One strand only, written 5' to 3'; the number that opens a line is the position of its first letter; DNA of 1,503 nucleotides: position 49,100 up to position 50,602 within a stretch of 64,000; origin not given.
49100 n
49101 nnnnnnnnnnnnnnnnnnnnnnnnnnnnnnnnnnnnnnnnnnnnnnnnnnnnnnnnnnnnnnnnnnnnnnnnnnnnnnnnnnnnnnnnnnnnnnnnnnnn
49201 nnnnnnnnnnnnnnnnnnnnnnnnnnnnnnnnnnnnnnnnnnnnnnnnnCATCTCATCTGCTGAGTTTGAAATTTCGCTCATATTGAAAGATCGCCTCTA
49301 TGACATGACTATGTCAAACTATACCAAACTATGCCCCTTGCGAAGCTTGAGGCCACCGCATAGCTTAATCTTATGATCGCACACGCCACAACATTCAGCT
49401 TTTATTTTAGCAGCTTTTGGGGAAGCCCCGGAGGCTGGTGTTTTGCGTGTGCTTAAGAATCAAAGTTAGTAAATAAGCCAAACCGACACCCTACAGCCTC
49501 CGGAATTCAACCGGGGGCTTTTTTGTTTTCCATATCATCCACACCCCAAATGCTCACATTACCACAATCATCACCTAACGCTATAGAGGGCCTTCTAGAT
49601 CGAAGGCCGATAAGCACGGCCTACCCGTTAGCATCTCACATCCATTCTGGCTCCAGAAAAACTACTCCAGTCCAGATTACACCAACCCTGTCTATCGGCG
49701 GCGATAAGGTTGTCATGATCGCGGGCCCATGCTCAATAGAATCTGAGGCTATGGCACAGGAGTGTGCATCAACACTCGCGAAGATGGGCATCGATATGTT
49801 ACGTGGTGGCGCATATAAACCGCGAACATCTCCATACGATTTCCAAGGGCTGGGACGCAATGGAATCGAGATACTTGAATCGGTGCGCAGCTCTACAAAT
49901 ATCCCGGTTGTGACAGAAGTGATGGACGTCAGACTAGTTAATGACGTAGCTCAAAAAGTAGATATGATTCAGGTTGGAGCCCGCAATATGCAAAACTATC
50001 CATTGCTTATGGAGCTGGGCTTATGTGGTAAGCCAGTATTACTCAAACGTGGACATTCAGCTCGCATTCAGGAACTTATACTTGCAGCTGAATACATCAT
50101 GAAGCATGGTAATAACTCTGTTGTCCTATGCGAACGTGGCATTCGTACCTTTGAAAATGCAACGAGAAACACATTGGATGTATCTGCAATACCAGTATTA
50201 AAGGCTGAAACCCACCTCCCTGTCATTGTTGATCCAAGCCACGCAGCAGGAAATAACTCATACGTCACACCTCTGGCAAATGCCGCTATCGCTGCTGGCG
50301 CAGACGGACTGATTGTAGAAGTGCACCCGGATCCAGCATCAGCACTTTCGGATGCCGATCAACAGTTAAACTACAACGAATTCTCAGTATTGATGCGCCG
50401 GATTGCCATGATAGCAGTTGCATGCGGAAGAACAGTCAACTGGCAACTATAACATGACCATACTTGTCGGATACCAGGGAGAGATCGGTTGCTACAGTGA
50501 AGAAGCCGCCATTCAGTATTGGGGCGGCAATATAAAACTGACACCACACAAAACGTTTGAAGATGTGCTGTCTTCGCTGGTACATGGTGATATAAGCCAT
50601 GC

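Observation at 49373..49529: Phe/Tyr/Trp-rich leader peptide with antiterminator/terminator switch upstream of the DAHP synthase - prephenate dehydratase/chorismate mutase operon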

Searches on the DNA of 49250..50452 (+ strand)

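Call 24: search_rna_families(source=window, start=49250, end=49600, threshold=evalue, max_evalue=10, show_alignments=2)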
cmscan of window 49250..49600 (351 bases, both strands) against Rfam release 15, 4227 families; matches with E-value up to 10: 6.
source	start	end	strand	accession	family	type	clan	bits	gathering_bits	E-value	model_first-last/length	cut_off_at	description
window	49454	49527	+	RF01859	Phe_leader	Cis-reg; leader;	-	16.8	55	2.7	1-125/125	no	Phenylalanine leader peptide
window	49252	49293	+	RF00528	snoMe28S-Gm1083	Gene; snRNA; snoRNA; CD-box;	-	16.4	48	2.7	1-89/89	no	Small nucleolar RNA Me28S-Gm1083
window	49500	49554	+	RF00185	Flavi_CRE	Cis-reg;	-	16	42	2.9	1-96/96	no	Flavivirus 3' UTR cis-acting replication element (CRE)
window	49467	49525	+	RF02399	NsiR1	Gene; sRNA;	-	15.9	39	1.1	1-60/60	no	Nitrogen stress-induced RNA 1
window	49417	49514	-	RF03808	mir-3957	Gene; miRNA;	-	14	84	9.2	1-77/77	no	mir-3957 microRNA precursor family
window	49506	49578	-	RF01150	sR11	Gene; snRNA; snoRNA; CD-box;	-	12.2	39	7.9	1-57/57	no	Small nucleolar RNA sR11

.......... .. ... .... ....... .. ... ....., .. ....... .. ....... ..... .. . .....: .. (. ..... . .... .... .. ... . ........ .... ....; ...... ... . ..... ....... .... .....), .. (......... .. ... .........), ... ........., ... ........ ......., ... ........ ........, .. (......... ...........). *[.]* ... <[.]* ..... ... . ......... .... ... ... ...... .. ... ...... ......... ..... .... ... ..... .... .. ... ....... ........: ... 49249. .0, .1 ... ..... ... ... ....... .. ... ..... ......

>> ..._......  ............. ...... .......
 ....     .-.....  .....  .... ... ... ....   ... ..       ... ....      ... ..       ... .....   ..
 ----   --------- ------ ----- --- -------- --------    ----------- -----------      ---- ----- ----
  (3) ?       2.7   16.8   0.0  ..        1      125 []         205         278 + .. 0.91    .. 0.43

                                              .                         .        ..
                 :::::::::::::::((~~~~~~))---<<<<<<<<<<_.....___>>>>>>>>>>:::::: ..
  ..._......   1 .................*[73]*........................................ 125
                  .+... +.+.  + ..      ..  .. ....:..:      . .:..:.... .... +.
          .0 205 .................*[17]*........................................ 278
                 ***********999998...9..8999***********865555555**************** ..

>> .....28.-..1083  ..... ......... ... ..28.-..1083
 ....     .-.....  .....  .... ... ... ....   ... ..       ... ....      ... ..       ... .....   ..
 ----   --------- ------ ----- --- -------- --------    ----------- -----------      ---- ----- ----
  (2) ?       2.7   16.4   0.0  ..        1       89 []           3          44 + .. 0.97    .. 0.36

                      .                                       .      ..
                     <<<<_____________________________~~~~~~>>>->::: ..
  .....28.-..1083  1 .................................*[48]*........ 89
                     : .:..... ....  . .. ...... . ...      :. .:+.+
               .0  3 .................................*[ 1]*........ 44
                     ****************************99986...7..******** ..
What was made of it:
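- On Rfam RF01859 Phe_leader (gamma-proteobacterial pheL): The score is 16.8 bits against 55, with E = 2.7, and only the terminator aligns (call 24).
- On T-box or any other curated cis-regulatory RNA family: Nothing has E below 1 in 49250-49600 (call 24).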

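Call 28: build_rna_model(alignment_id=A2, structure=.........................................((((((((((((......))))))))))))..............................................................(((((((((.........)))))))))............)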
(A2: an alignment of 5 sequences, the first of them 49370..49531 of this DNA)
Model R1 built from alignment A2 (5 sequences, 172 columns); structure: as given.
model positions 162; base pairs 21; branch points 1; effective number of sequences 2.14; information 0.59 bits per position. Calibrated on 0.2 Mb of random sequence (short: E-values are rough).
structure used (alignment columns):
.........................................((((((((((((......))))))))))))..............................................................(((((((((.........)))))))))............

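Call 29: search_with_rna_model(model_id=R1, sources=[window, L001, L002, L003, L004, L005, L006, L007, L008, L009, L010, L011, L012, L013, L014, L015, L016, L017, L018, L019, L020, L021, L022, L023, L024, L025, L026, L027, L028, L029, L030, L031, L032, L033, L034, L035, L036, L037, L038, L039, L040, L041, L042, L043, L044, L045, L046, L047, L048, L049, L050, L051, L052, L053, L054, L055, L056, L057, L058, L059, L060, L061, L062, L063, L064, L065, L066, L067, L068, L069, L070, L071, L072, L073, L074, L075, L076, L077, L078, L079, L080, L081, L082, L083, L084, L085, L086, L087], max_evalue=1)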
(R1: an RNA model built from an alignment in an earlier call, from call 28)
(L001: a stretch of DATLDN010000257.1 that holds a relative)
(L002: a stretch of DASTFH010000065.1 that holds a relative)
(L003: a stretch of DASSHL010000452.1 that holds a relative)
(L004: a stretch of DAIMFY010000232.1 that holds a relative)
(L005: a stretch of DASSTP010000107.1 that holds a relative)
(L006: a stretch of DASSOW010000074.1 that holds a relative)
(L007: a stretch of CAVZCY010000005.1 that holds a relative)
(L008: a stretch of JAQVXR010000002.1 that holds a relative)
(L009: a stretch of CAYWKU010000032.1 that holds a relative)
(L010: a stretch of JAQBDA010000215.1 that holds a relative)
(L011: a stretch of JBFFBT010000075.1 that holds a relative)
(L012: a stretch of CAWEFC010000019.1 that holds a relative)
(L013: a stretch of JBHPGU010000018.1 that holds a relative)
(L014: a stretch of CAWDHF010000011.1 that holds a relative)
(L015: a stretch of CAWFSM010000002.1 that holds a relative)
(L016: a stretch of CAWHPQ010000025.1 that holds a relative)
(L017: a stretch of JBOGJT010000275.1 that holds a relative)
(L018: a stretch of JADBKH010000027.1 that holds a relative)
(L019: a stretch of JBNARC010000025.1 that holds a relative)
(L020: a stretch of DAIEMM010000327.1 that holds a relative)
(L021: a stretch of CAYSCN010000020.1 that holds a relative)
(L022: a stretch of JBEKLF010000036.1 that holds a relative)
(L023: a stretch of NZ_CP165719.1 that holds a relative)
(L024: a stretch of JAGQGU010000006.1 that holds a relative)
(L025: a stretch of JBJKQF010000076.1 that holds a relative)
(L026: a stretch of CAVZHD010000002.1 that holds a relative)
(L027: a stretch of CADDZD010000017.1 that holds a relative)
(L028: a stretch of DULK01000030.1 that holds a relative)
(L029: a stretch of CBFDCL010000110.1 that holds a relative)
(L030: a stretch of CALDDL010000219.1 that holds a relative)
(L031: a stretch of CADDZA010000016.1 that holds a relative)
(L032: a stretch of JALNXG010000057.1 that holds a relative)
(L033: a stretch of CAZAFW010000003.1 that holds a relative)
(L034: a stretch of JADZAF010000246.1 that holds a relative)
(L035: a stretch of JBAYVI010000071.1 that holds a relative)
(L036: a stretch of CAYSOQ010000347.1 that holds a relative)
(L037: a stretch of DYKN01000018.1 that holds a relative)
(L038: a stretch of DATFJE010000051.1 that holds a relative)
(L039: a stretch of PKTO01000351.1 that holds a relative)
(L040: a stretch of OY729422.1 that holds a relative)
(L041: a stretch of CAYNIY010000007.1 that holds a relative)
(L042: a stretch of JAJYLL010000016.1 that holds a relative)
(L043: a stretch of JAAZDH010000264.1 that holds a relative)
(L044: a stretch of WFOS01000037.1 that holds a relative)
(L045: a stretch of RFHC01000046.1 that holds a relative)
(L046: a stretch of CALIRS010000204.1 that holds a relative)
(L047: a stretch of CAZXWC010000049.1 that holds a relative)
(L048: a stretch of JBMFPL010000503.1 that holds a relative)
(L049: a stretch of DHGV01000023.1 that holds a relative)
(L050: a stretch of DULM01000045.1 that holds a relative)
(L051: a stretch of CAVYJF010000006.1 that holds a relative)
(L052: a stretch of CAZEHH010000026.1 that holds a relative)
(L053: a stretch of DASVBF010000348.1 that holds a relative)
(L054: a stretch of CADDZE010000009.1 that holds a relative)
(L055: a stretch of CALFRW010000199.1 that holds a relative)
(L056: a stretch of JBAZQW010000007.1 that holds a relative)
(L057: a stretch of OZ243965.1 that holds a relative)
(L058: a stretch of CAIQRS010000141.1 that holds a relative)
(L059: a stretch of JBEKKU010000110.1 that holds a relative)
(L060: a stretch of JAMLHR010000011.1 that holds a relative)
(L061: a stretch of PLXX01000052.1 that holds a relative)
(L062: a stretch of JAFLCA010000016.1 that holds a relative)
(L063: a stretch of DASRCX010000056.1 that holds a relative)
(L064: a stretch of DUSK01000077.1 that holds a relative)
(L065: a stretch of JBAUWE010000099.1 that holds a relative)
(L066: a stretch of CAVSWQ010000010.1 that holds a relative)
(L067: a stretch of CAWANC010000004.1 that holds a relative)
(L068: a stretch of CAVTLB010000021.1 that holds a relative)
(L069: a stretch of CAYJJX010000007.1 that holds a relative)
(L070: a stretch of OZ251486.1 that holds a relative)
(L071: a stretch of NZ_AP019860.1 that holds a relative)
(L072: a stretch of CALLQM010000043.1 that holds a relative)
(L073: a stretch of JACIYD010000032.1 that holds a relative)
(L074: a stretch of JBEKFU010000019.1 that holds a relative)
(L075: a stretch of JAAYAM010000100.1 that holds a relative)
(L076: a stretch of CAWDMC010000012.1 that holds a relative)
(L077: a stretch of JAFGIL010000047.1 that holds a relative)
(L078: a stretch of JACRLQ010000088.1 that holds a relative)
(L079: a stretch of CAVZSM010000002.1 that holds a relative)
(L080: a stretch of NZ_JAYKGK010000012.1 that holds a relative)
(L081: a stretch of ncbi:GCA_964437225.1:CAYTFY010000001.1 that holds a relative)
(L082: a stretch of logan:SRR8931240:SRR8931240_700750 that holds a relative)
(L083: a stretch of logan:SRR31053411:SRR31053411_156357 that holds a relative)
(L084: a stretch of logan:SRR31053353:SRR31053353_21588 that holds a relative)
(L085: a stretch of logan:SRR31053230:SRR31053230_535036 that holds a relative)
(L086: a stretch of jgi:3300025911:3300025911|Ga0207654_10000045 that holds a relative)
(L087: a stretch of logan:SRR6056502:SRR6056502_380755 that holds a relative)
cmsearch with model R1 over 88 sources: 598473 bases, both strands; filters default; matches with E-value up to 1: 11.
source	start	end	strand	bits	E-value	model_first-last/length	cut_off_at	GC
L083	2810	2970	+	167.9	8.7e-31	1-162/162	no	0.43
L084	2810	2970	+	167.3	1.1e-30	1-162/162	no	0.42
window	49370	49531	+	166.5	1.6e-30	1-162/162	no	0.47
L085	1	132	+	142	1.3e-25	30-162/162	5'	0.43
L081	3794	3962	+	139.2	4.7e-25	1-162/162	no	0.53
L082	2140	2308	+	139.2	4.7e-25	1-162/162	no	0.53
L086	2806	2972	+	130.5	2.6e-23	1-162/162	no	0.56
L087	2806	2972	+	130.5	2.6e-23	1-162/162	no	0.56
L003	2169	2312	+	23.2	0.071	1-162/162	no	0.65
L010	2253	2393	+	20.1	0.31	1-162/162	no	0.5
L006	2695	2819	+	19.9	0.33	1-162/162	no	0.62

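Call 34: search_with_rna_model(model_id=R1, sources=[L088, L089, L090, L091, L092, L093, L094, L095, L096, L097, L098, L099, L100, L101, L102, L103, L104, L105, L106, L107, L108, L109, L110, L111, L112, L113, L114], max_evalue=1)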
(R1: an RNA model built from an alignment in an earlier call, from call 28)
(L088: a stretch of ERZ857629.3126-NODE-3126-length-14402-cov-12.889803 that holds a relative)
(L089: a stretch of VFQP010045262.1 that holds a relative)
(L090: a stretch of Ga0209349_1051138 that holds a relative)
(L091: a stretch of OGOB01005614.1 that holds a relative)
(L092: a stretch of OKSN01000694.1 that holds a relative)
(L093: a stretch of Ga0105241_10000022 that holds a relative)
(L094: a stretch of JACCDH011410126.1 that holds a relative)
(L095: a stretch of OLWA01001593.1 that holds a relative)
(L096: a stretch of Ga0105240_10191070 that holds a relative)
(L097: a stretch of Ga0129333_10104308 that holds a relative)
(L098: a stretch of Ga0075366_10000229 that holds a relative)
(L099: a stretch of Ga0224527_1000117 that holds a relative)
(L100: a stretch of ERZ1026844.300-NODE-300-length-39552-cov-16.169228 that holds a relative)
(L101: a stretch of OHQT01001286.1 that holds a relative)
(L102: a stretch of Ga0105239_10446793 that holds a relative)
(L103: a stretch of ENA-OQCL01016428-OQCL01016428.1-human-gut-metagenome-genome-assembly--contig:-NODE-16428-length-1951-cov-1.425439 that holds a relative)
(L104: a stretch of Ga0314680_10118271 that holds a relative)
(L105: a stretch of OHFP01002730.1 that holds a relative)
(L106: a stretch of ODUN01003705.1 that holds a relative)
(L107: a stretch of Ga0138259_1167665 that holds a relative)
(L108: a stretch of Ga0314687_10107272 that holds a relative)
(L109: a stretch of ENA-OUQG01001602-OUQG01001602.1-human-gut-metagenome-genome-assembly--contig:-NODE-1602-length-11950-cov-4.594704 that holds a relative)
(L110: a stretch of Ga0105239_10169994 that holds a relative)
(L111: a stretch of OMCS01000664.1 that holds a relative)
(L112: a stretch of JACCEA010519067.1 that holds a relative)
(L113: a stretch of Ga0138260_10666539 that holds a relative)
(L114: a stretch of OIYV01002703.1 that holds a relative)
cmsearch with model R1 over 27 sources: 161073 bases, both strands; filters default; matches with E-value up to 1: 4.
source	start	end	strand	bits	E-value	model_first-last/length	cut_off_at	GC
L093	222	388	-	130.5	6.9e-24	1-162/162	no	0.56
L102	1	158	-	106.1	5.3e-19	1-156/162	3'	0.58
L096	395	556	+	99.9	9.4e-18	1-162/162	no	0.58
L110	2014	2177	+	97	3.5e-17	1-162/162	no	0.59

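Call 49: search_with_rna_model(model_id=R1, sources=[L115, L116, L117, L118, L119], max_evalue=1)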
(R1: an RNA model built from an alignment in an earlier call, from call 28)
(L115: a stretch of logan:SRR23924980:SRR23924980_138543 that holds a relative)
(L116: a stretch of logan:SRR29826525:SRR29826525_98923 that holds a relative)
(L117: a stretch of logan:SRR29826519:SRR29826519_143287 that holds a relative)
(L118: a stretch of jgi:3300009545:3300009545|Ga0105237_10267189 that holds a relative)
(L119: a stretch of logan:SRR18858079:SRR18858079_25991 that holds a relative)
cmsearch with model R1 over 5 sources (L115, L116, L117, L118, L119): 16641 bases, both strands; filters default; matches with E-value up to 1: 7.
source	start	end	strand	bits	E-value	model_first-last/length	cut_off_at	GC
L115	1290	1451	+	136.7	4.2e-26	1-162/162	no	0.43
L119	1313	1478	+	97.6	2.7e-18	1-162/162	no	0.58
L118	1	107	+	54.8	9.7e-10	58-162/162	5'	0.62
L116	1063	1243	+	24.4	0.0011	1-162/162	no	0.55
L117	1063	1243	+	24.4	0.0011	1-162/162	no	0.55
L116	1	53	+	12.6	0.27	102-162/162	5'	0.55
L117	1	53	+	12.6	0.27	102-162/162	5'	0.55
